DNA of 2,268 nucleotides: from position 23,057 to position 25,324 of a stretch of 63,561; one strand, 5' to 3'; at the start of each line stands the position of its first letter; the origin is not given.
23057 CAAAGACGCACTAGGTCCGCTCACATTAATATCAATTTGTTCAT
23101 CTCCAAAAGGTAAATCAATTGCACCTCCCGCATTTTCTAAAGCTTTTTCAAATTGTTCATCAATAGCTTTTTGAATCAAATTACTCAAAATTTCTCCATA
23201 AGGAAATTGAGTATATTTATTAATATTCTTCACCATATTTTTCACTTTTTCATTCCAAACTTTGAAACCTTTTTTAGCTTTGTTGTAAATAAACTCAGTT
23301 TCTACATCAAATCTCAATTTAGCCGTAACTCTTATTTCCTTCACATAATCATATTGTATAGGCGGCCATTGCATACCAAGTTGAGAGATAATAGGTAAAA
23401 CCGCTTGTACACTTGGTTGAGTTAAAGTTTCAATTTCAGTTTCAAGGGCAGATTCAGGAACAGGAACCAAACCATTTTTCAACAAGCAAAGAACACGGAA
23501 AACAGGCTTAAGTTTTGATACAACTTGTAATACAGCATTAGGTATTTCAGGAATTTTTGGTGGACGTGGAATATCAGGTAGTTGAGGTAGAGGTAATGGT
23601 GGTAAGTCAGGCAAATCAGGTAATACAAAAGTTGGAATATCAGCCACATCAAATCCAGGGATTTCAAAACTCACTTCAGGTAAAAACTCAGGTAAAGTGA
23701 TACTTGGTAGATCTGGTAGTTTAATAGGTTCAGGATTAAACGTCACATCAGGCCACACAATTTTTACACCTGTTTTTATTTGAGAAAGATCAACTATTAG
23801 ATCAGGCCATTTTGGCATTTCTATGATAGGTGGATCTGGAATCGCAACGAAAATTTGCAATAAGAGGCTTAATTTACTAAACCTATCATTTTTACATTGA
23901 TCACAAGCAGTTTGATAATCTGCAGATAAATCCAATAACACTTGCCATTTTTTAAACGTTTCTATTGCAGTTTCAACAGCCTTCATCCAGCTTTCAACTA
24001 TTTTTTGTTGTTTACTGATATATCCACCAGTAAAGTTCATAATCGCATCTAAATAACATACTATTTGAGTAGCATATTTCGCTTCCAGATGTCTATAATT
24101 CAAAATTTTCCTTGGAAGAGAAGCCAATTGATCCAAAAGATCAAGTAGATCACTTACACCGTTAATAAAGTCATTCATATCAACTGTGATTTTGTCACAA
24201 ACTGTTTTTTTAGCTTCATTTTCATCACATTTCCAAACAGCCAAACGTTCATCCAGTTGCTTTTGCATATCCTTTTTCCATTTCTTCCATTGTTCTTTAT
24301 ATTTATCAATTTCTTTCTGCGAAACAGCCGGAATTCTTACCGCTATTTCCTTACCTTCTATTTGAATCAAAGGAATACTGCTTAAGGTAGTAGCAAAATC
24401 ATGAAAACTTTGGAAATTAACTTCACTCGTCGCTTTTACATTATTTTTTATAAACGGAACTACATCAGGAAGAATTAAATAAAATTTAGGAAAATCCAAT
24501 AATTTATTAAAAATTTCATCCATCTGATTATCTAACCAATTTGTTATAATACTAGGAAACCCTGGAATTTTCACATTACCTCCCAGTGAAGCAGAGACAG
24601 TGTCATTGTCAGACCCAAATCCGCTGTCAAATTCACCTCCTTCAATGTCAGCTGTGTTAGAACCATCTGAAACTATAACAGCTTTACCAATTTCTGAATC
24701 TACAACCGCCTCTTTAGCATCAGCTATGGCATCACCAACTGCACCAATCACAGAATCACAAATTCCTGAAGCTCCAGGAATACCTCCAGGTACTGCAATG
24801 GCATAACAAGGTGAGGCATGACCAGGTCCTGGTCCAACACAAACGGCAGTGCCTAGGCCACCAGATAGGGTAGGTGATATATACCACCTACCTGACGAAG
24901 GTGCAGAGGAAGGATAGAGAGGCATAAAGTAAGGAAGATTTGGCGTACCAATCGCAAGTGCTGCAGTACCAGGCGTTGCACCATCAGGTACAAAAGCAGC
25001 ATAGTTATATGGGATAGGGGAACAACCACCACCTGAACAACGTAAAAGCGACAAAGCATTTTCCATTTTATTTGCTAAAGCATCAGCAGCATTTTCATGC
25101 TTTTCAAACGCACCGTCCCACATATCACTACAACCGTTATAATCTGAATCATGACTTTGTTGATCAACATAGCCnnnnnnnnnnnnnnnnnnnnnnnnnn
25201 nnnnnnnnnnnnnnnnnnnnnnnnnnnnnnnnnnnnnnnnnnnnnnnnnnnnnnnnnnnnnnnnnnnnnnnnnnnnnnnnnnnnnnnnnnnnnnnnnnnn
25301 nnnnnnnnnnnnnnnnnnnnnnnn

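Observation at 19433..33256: Giant protein with an unusual domain mosaic: adhesin modules, SLH-like wall anchor near the C-terminus, and about 1500 central residues with no recognisable fold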

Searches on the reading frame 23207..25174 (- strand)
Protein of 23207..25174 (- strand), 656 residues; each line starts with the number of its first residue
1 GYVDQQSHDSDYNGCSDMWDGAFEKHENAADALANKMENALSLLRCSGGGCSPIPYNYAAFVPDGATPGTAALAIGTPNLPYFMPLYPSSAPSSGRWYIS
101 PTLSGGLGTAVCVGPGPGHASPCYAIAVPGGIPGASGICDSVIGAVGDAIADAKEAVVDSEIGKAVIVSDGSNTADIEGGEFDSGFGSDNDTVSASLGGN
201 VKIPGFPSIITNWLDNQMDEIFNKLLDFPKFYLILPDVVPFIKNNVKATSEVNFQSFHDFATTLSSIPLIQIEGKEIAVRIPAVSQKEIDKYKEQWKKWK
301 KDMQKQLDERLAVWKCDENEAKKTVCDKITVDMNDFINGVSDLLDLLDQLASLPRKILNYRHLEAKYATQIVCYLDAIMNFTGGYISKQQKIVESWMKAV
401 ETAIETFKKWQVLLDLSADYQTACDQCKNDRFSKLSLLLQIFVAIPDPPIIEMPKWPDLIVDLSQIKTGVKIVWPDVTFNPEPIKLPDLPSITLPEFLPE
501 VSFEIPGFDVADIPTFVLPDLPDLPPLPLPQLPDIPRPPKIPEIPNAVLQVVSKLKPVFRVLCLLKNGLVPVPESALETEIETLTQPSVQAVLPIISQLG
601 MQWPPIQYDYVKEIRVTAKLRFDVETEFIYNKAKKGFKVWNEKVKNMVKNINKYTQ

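Call 47: predict_structure(alignment_id=A3)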
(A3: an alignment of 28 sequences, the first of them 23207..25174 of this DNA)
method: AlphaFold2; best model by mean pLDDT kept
length: 656 residues; sequences in the alignment: 28
mean_pLDDT: 60.0   pTM: 0.35
mean pLDDT of the five models: 60.0, 57.2, 57.0, 54.9, 51.4
residues with pLDDT >= 90: 0; 70-90: 222; 50-70: 263; < 50: 171
segments of 3 or more residues with pLDDT < 50: 1-4, 21-35, 37-57, 129-147, 153-206, 245-249, 425-438, 564-571, 586-607
pLDDT, mean of each block of 10 residues (from residue 1): 56 62 46 48 37 43 66 74 72 75 60 58 58 34 46 42 26 25 29 25 42 66 66 62 50 59 59 78 81 83 80 64 65 74 78 75 76 74 75 76 70 63 47 44 55 66 62 77 77 67 57 62 69 71 64 59 41 57 47 35 43 64 67 82 81 73
secondary structure, 60 per line:
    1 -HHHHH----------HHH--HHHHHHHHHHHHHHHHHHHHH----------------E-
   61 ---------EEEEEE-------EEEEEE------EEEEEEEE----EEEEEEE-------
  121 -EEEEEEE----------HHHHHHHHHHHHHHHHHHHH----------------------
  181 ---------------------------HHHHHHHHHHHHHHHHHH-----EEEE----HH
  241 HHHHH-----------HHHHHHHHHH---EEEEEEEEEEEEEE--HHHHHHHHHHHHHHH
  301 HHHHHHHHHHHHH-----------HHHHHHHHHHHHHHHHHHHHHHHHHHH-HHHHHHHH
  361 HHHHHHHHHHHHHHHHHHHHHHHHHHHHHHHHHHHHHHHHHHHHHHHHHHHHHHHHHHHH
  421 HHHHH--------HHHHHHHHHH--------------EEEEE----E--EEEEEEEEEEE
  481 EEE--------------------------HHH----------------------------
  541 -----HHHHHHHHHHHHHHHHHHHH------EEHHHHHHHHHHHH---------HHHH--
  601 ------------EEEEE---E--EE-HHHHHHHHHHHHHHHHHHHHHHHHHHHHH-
elements in order (helices of 4 or more, strands of 3 or more residues): H2-6 H22-42 E70-75 E83-88 E95-102 E107-113 E122-128 H139-158 H208-225 E231-234 H239-245 H257-266 E270-283 H286-313 H325-351 H353-425 H434-443 E458-462 E470-483 H546-565 H574-585 H595-598 E613-617 H627-655
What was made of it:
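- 23207..25174 (-): Conserved core domain (residues 2695-3350): CSGGGC motif, Gly/Pro-rich hydrophobic beta stretch, long Cys-studded helical hairpin, PKWPD motif, polyproline block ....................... No known fold. AF2 pLDDT 60 (call 47).
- The model has low confidence (call 47).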

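Call 49: search_protein_representatives(alignment_id=A3)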
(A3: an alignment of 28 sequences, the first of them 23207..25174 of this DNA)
Query: 28 sequences, 668 profile positions. Proteins with E-value up to 0.001 (for the whole library): 560; up to 1e-10: 427; up to 1e-30: 340. The best 150 are listed.
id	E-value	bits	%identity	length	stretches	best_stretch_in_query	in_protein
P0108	7.1e-283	956.2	-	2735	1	3-667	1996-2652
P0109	2.3e-281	951.2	-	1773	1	2-667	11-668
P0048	1.4e-280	948.6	-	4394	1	2-667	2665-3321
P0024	4.2e-274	927.2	-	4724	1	3-668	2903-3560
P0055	4.0e-272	920.7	-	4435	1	2-667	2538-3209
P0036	8.0e-271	916.4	-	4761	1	2-667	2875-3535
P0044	1.4e-270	915.5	-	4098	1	7-667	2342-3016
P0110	1.4e-269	912.3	-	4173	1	6-668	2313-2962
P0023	2.2e-267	905.0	-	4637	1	2-667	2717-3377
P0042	1.3e-266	902.4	-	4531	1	3-666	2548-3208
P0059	2.4e-266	901.6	-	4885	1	2-667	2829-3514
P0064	3.9e-265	897.6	-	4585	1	3-668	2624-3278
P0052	6.9e-265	896.7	-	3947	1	3-667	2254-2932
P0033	8.6e-265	896.4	-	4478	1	3-666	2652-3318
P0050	1.6e-264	895.5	-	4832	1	3-667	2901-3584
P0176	6.3e-141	487.1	-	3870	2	245-664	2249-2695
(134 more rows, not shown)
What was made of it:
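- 23207..25174 (-): 560 representative proteins carry it, all of them giants or fragments among the 150 listed (call 49).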

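Call 50: fold_search(model_id=the predicted structure, library=pdb)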
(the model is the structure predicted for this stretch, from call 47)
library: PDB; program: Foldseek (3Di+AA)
matches with E <= 10: 51; with E <= 0.001: 0
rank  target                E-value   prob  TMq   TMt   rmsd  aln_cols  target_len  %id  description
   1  9gki_A                9.7e-01  0.12  0.07  0.23  10.4        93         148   14  Structure of 5mer pore intermediate of Sticholysin II (StnII) toxin in lipid nanodiscs (released 2025-09-17)
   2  1gwy_A                1.2e+00  0.11  0.08  0.23  14.7       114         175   15  Crystal structure of the water-soluble state of the pore-forming cytolysin Sticholysin II (released 2003-06-12)
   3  3w9p_B                1.9e+00  0.09  0.07  0.22  14.7       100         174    8  Crystal structure of monomeric FraC (second crystal form) (released 2014-04-09)
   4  4tsy_A                2.4e+00  0.07  0.07  0.20  20.4       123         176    8  Crystal structure of FraC with lipids (released 2015-03-04)
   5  1kd6_MODEL_1_A        3.4e+00  0.03  0.07  0.18  12.2       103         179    9  Solution structure of the eukaryotic pore-forming cytolysin equinatoxin II (released 2002-02-13)
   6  1x99_B                4.0e+00  0.05  0.07  0.23  11.1        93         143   11  X-ray crystal structure of Xerocomus chrysenteron lectin XCL at 1.4 Angstroms resolution, mutated at Q46M, V54M, L58M (released 2004-12-14)
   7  1xi0_A                4.0e+00  0.03  0.07  0.21  11.4       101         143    8  X-ray crystal structure of wild-type Xerocomus chrysenteron lectin XCL (released 2005-08-30)
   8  3w9a_B                4.2e+00  0.02  0.06  0.12  13.8        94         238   11  Crystal structure of the catalytic domain of the glycoside hydrolase family 131 protein from Coprinopsis cinerea (released 2013-05-22)
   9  3wod_G                4.2e+00  0.01  0.06  0.15  15.8       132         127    9  RNA polymerase-gp39 complex (released 2014-03-12)
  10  8uu4_w                4.5e+00  0.08  0.07  0.29   5.8        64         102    9  Cryo-EM structure of the Listeria innocua 70S ribosome in complex with HPF (structure I-A) (released 2024-02-28)
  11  8i7o_B2               4.5e+00  0.06  0.11  0.24  28.2       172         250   10  In situ structure of axonemal doublet microtubules in mouse sperm with 16-nm repeat (released 2023-10-11)
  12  1iaz_A                4.8e+00  0.06  0.07  0.21   9.9        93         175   11  EQUINATOXIN II (released 2001-04-04)
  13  1tzq                  4.8e+00  0.04  0.07  0.21  16.2       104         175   10  Crystal structure of the equinatoxin II 8-69 double cysteine mutant (released 2004-09-28)
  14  5bp4_A                4.8e+00  0.04  0.06  0.04  11.0        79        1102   14  Modifying region (DH-ER-KR) of a mycocerosic acid synthase-like (MAS-like) PKS (released 2016-03-09)
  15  7tjh_D                4.8e+00  0.02  0.03  0.05  28.9        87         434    7  S. cerevisiae ORC bound to 84 bp ARS1 DNA and Cdc6 (state 1) with flexible Orc6 N-terminal domain (released 2022-10-05)
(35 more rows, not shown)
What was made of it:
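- The best, non-significant Foldseek hits are mostly actinoporin-fold pore formers (call 50).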

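Call 80: find_related_loci(query=A3, collection=genome_contigs, flank=10000)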
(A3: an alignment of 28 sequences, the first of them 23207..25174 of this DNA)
Query A3 (656 aa) in genome_contigs; peptide patterns used: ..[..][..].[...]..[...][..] (x = any residue, [..] = any of these).
250 stretches matched a pattern; 134 encode a relative of the query (tblastn E <= 1e-3); the best 80 are kept; 80 distinct loci.
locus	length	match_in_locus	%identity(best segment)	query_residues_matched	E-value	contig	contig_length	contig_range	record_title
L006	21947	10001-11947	52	2-653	0e+0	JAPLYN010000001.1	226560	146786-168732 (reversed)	MAG: Candidatus Peregrinibacteria bacterium isolate LacPavin_0818_WC45_MAG_38_18 LacPavin_0818_WC45_scaffold_20305, whol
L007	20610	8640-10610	53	2-656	0e+0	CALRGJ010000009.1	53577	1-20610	MAG: Candidatus Peribacteria bacterium isolate ZH-bin-154 genome assembly, contig: ZH-15May19-c1008, whole genome shotgu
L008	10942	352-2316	56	4-655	0e+0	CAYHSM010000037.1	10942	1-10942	MAG TPA_asm: uncultured Candidatus Peribacteria bacterium isolate ERP119705_co15_234 genome assembly, contig: NODE_7074_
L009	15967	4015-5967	57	7-656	0e+0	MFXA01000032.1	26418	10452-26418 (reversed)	MAG: Candidatus Peregrinibacteria bacterium RIFCSPLOWO2_01_FULL_39_12 rifcsplowo2_01_scaffold_3546, whole genome shotgun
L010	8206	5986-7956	55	3-655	0e+0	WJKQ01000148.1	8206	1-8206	MAG: Candidatus Peregrinibacteria bacterium isolate Bin_503 k141_4818355, whole genome shotgun sequence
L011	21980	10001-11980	54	3-655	0e+0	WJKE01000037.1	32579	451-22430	MAG: Candidatus Peregrinibacteria bacterium isolate Bin_357 k141_1184377, whole genome shotgun sequence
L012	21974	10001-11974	52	2-655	0e+0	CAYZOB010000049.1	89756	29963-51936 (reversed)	MAG TPA_asm: uncultured Candidatus Peribacteria bacterium isolate binchicken_co203_530 genome assembly, contig: k141_195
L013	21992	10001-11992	50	1-655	0e+0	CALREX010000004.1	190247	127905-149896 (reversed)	MAG: Candidatus Peribacteria bacterium isolate Ike-200m-53 genome assembly, contig: Ike-200-c16, whole genome shotgun se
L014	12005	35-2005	55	3-655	0e+0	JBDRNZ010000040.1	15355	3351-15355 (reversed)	MAG: Candidatus Peregrinibacteria bacterium isolate MEGAHIT-group-1.923 k141_8457096, whole genome shotgun sequence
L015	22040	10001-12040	48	2-653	0e+0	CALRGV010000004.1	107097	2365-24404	MAG: Candidatus Peribacteria bacterium isolate TH-Jun18-111 genome assembly, contig: TH-Jun18-C218, whole genome shotgun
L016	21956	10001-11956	56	6-652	0e+0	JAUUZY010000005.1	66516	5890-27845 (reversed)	MAG: Candidatus Peregrinibacteria bacterium isolate CSMAG_205 CSMAG_205_k127_17150874_length_66516_cov_13.0139, whole ge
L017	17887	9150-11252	48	3-656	0e+0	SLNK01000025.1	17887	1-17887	MAG: Candidatus Peregrinibacteria bacterium isolate CSSed165cm_403R1 CSSed16-5cm-8307, whole genome shotgun sequence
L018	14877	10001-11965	50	8-656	0e+0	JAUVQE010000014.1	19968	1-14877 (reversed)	MAG: Nitrospirota bacterium isolate CSMAG_680 CSMAG_680_k127_12788422_length_19968_cov_25.0000, whole genome shotgun seq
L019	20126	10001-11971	51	3-655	0e+0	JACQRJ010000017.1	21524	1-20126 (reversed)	MAG: Candidatus Peregrinibacteria bacterium isolate NC_groundwater_1356_Ag_S-0.2um_42_45 S_p2_S4_coassembly_k141_880199,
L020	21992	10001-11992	49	7-655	0e+0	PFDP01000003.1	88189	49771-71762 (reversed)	MAG: Candidatus Peregrinibacteria bacterium CG10_big_fil_rev_8_21_14_0_10_36_19 CG10_8_21_14_0.10_scaffold_194_c, whole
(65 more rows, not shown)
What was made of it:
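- Restricted to Peregrinibacteria/Peribacteria/Gracilibacteria/Altimarinota genomes, about one locus per genome: call 80.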
